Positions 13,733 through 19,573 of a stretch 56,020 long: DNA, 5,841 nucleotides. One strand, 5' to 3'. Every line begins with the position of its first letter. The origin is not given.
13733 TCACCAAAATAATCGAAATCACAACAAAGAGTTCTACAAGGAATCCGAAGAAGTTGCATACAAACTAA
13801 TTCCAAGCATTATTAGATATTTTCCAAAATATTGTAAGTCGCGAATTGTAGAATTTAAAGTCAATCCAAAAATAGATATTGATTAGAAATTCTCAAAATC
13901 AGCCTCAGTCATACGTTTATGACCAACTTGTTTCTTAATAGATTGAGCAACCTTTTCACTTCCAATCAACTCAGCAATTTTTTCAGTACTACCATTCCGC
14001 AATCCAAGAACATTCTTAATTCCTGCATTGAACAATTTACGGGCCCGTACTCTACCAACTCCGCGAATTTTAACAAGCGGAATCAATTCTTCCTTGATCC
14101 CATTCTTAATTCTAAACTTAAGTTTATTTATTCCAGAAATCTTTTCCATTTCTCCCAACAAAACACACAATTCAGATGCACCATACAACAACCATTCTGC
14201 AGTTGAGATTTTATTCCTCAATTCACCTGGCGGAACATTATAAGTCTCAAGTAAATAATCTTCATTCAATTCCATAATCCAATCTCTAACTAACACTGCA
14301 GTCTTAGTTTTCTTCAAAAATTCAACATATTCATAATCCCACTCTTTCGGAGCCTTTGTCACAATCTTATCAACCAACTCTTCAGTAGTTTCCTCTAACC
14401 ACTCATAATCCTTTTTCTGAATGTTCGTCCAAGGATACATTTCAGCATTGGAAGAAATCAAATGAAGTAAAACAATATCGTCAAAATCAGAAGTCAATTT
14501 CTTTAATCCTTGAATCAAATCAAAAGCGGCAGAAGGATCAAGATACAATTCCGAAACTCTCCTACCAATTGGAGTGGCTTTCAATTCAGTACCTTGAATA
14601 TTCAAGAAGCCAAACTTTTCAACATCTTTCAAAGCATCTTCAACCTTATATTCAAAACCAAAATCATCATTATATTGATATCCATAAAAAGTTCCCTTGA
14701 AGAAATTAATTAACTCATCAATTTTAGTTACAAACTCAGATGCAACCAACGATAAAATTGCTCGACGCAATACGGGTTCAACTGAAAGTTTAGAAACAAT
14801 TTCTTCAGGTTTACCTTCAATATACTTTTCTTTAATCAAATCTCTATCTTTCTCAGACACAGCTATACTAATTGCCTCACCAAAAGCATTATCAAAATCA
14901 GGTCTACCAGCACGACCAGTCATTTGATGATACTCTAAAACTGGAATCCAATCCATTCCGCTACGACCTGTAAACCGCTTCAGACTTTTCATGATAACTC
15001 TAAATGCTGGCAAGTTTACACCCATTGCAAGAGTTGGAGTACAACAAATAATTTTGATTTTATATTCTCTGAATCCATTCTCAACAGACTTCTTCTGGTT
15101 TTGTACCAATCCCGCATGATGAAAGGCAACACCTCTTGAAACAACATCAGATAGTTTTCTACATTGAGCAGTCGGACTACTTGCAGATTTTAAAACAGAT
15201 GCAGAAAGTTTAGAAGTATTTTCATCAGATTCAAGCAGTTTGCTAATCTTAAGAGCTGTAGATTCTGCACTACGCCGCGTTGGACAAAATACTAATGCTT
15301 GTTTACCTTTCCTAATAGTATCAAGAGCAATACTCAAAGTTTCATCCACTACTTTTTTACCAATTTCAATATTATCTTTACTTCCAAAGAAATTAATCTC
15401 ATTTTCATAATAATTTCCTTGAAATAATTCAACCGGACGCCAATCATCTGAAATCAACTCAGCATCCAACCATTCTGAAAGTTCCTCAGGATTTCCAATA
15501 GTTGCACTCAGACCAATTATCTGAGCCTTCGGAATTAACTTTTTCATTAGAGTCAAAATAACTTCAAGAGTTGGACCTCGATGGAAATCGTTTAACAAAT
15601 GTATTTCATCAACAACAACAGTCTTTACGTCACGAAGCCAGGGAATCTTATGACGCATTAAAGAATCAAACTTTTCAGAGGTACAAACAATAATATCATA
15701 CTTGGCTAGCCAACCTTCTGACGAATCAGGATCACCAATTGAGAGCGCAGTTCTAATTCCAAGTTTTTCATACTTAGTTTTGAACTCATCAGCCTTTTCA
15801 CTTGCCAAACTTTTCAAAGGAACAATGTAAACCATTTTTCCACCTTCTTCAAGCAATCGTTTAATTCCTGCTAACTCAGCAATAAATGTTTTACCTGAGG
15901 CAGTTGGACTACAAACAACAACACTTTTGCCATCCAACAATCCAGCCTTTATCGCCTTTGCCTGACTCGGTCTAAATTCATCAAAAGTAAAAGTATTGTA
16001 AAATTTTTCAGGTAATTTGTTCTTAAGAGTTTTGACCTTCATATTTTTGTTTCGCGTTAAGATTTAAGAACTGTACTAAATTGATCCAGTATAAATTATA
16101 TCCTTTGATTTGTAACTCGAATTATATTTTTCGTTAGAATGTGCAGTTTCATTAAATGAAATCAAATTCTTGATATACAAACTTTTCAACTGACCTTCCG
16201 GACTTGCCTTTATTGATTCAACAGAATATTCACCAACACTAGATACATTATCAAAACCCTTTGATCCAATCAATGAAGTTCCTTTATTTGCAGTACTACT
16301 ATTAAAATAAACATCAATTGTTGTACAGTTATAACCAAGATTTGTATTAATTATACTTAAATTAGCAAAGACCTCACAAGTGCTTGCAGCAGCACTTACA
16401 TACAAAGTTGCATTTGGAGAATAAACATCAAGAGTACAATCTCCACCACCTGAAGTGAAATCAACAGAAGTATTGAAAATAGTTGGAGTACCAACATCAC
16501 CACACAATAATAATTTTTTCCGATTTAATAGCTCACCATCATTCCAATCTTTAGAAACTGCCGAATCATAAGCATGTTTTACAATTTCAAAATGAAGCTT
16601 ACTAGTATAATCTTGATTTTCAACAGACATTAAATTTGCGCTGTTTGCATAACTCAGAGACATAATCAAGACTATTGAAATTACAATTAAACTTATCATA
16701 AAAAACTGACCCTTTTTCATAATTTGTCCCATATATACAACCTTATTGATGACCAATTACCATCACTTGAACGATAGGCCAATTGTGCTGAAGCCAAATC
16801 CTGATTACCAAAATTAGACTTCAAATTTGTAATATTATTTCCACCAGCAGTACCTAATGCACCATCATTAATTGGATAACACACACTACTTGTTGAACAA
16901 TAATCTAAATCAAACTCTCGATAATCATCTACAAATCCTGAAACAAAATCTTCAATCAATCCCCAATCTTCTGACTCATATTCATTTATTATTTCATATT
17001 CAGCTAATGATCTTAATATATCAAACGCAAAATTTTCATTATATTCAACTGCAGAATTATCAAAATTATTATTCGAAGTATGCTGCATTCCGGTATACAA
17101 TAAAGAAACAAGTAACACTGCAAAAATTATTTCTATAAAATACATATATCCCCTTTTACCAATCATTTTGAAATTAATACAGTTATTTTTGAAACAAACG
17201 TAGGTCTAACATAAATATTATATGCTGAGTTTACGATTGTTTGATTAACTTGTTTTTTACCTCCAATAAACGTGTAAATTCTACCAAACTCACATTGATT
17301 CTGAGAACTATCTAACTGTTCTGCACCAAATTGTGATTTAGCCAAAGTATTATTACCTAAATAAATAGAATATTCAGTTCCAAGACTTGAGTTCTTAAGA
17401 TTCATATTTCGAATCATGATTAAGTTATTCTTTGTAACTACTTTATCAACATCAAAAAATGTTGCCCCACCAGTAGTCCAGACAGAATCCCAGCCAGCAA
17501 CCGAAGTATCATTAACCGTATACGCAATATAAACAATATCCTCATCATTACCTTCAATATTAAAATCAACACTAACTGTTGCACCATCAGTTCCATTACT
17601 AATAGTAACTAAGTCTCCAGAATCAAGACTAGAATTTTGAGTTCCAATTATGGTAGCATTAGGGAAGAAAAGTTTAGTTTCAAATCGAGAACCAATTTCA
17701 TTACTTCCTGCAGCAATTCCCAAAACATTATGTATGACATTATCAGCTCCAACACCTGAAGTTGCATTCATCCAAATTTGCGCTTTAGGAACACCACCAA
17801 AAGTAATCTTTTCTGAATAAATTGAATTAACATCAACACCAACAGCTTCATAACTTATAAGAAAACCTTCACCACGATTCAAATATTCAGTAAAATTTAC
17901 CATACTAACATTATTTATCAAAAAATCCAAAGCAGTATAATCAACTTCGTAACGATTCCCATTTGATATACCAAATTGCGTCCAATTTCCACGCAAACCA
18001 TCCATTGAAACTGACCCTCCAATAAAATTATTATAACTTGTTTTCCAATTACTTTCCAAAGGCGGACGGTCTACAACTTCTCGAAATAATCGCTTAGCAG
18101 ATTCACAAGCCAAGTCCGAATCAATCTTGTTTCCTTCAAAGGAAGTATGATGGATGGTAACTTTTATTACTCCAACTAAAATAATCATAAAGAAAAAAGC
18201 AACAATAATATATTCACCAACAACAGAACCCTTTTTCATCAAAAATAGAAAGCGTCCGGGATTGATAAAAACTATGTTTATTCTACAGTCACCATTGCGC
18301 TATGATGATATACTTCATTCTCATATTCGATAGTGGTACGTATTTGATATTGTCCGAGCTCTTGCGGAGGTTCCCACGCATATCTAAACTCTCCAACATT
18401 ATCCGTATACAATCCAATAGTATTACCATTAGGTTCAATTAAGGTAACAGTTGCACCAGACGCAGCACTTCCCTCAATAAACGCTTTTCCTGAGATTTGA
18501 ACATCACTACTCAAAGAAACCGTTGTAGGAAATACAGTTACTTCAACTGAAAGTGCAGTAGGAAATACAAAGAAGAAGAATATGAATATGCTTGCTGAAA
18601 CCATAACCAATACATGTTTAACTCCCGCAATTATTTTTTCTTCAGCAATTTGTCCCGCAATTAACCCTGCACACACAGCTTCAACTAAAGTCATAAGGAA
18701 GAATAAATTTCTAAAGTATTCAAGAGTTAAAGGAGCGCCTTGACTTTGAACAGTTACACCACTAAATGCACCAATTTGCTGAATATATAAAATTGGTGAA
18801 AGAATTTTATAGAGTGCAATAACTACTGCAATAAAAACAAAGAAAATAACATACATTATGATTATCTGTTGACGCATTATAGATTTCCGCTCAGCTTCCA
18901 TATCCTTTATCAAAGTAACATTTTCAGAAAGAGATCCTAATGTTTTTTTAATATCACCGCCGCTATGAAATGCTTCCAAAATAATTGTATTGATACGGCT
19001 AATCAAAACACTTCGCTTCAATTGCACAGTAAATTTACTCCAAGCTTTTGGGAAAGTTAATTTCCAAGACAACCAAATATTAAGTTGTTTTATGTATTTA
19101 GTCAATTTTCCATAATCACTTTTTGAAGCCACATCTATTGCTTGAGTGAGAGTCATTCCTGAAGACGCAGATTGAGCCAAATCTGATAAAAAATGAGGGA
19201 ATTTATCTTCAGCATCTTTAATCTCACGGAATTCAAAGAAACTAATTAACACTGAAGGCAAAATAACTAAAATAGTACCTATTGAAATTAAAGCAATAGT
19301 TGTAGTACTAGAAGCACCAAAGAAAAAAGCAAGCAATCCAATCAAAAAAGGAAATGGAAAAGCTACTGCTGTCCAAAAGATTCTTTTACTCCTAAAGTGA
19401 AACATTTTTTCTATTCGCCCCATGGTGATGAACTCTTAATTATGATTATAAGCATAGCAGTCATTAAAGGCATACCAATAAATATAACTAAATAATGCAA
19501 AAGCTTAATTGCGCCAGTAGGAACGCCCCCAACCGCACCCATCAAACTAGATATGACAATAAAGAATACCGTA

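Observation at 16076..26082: Ten-gene type IV pilus-like operon with eight heterogeneous pilin-like subunits and a split platform protein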

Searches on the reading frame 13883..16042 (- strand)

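Call 6: search_protein_families(library=pfam, proteins=[window:13883-16042:-], max_evalue=0.01)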
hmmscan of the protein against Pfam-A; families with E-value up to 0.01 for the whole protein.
window:13883-16042:- (719 aa): 8 families
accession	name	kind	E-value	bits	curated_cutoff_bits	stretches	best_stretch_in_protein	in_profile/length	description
PF00270.35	DEAD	-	5.8e-38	130.7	26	1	24-187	1-166/167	DEAD/DEAH box helicase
PF21280.2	Helicase_dom4_arc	-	5.7e-29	101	27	1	524-648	2-125/125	Archaeal helicase, domain 4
PF00271.37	Helicase_C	-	1.1e-11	45.4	23.5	1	242-381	11-109/110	Helicase conserved C-terminal domain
PF04851.21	ResIII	-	1.7e-09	38.2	22.5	1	22-182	3-162/164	Type III restriction enzyme, res subunit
PF22527.2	DEXQc_Suv3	-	1.4e-07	31.6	27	1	40-159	15-114/154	DEXQ-box helicase domain of Suv3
PF14520.12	HHH_5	-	1.9e-05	25.5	27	1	656-704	4-53/57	Helix-hairpin-helix domain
PF20470.4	HTH_61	-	0.0019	19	24.3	1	395-480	7-91/92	Helix-turn-helix domain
PF10391.15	DNA_pol_lambd_f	-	0.0056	16.9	29.8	0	657-683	4-30/51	Fingers domain of DNA polymerase lambda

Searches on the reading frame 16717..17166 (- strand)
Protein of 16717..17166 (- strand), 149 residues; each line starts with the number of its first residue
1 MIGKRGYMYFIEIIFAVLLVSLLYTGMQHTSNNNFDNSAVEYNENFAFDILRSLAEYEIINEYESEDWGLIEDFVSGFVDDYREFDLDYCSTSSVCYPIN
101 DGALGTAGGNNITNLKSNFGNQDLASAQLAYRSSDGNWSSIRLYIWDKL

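Call 3: search_protein_families(library=pfam, proteins=[window:16717-17166:-], max_evalue=1)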
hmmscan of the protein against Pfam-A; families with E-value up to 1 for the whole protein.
window:16717-17166:- (149 aa): 1 family
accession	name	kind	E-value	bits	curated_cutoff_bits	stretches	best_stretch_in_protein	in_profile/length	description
PF23366.1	Beta-prop_HVO_0234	-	0.024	14.6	27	1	59-118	104-158/274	HVO_0234-like, beta propeller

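Call 77: search_protein_families(library=pfam, alignment_id=A5, max_evalue=0.1)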
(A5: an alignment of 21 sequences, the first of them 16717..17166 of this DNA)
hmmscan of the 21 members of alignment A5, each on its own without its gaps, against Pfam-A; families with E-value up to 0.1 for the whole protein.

A. member 1, window:16717-17166:- (149 aa): 1 family
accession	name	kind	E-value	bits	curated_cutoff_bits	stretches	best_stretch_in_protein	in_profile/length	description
PF23366.1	Beta-prop_HVO_0234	-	0.024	14.6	27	1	59-118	104-158/274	HVO_0234-like, beta propeller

B. families by the number of members that match (of 21 scanned): 8 families
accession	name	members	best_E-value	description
PF09822.16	ABC_transp_aux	2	0.0053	ABC-type uncharacterized transport system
PF23959.1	DUF7288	1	4.9e-08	Family of unknown function (DUF7288)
PF14258.12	DUF4350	1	0.01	Domain of unknown function (DUF4350)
PF09018.17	Phage_Capsid_P3_N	1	0.011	P3 major capsid protein N-terminal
PF23366.1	Beta-prop_HVO_0234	1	0.024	HVO_0234-like, beta propeller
PF03906.20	Phage_T7_tail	1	0.042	Phage T7 tail fibre protein, N-terminal domain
PF18518.7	TcA_RBD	1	0.053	TcA receptor binding domain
PF20556.3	DUF6768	1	0.076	Family of unknown function (DUF6768)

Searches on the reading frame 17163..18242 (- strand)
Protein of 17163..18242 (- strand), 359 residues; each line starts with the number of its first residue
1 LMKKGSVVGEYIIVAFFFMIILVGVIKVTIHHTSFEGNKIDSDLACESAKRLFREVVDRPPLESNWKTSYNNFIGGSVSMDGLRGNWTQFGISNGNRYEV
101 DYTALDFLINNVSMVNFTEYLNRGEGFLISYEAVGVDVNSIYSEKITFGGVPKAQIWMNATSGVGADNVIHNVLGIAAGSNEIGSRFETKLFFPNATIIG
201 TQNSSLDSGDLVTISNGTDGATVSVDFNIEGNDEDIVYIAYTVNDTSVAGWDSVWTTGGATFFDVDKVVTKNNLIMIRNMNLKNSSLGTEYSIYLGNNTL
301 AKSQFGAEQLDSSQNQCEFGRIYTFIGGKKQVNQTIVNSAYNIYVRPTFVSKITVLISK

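Call 3: search_protein_families(library=pfam, proteins=[window:17163-18242:-], max_evalue=1)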
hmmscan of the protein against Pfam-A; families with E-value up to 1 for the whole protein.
window:17163-18242:- (359 aa): 0 families

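Call 10: search_protein_families(library=ncbifam, proteins=[window:17163-18242:-], max_evalue=0.1)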
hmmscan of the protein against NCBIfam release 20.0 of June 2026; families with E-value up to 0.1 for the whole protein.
window:17163-18242:- (359 aa): 1 family
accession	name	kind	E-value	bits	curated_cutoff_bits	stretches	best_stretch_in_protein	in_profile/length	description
NF041607.1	dimeth_corrin_MtbC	equivalog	0.011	15.3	350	1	159-236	19-97/203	dimethylamine corrinoid protein MtbC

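Call 78: search_protein_families(library=pfam, alignment_id=A6, max_evalue=0.1)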
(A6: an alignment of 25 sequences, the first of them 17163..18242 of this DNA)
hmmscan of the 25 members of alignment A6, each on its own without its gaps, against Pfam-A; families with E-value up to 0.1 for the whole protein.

A. member 1, window:17163-18242:- (359 aa): 0 families

B. families by the number of members that match (of 25 scanned): 15 families
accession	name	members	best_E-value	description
PF23958.1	DUF7287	11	3.2e-05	Family of unknown function (DUF7287)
PF23956.1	DUF7285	2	5.2e-05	Family of unknown function (DUF7285)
PF00674.25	DUP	1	0.007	DUP family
PF19369.4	DUF5944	1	0.0092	Family of unknown function (DUF5944)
PF13157.11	Enas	1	0.014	Endospore appendages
PF04021.17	Class_IIIsignal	1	0.032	Class III signal peptide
PF11267.13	DUF3067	1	0.033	Domain of unknown function (DUF3067)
PF11946.13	DUF3463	1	0.034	Domain of unknown function (DUF3463)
PF18738.6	HEPN_DZIP3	1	0.04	DZIP3/ hRUL138-like HEPN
PF01423.28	LSM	1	0.042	LSM domain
PF06559.16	DCD_N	1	0.054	2'-deoxycytidine 5'-triphosphate deaminase (DCD) N-terminal domain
PF07850.20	Renin_r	1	0.066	Renin receptor-like transmembrane spanning segment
PF13390.11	DUF4108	1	0.068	Protein of unknown function (DUF4108)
PF23952.1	LRR_EndoS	1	0.079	Endo-beta-N-acetylglucosaminidase EndoS LRR domain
PF14030.11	DUF4245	1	0.092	Protein of unknown function (DUF4245)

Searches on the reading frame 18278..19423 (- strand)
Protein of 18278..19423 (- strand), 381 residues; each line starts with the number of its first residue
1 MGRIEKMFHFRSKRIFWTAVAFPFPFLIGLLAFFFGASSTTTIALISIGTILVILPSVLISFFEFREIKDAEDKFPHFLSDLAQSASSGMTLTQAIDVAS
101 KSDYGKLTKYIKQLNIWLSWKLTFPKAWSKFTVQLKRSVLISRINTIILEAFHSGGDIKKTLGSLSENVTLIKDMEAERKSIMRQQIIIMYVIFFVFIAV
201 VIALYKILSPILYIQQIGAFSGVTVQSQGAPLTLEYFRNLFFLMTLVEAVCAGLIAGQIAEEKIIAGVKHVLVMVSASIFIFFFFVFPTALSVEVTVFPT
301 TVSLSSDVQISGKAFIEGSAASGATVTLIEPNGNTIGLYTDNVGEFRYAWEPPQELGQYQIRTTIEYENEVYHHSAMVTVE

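Call 3: search_protein_families(library=pfam, proteins=[window:18278-19423:-], max_evalue=1)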
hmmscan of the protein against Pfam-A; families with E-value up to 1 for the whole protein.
window:18278-19423:- (381 aa): 5 families
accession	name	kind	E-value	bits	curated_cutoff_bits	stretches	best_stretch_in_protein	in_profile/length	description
PF00482.28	T2SSF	-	7.4e-15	55.5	25.2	1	78-204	1-123/125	Type II secretion system (T2SS), protein F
PF17936.7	Big_6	-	0.0022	18.6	27.6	1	314-358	15-60/83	Bacterial Ig domain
PF13620.12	CarboxypepD_reg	-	0.07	13.9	32.3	1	318-363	11-54/82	Carboxypeptidase regulatory-like domain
PF09889.16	DUF2116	-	0.074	13.5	26.8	1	176-204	29-56/59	Probable treble clef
PF02096.25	60KD_IMP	-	0.53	10.7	35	1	195-293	74-145/163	60Kd inner membrane protein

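Call 10: search_protein_families(library=ncbifam, proteins=[window:18278-19423:-], max_evalue=0.1)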
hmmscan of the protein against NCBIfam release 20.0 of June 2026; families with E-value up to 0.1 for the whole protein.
window:18278-19423:- (381 aa): 6 families
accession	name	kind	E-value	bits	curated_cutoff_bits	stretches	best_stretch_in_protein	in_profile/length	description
NF004705.1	PRK06041.1-3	equivalog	2.7e-16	59.6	400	1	26-251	199-424/465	archaellar assembly protein ArlJ/FlaJ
NF004704.2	PRK06041.1-2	equivalog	1.5e-14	53.6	550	1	45-276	304-537/555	archaellar assembly protein ArlJ/FlaJ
NF004703.2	PRK06041.1-1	equivalog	2e-11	42.9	570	1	17-209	230-418/525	archaellar assembly protein ArlJ/FlaJ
NF046075.1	UpsF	equivalog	0.0033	16.2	400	1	37-192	277-423/484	membrane pilin protein UpsF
NF058648.1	ECF_sub_HI1622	equivalog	0.026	14.5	100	1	306-362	23-79/180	NikL family nickel/cobalt ECF transporter subunit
NF051883.1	DnaARegInactHdaA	equivalog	0.078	12.5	300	0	53-110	159-216/229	DnaA regulatory inactivator HdaA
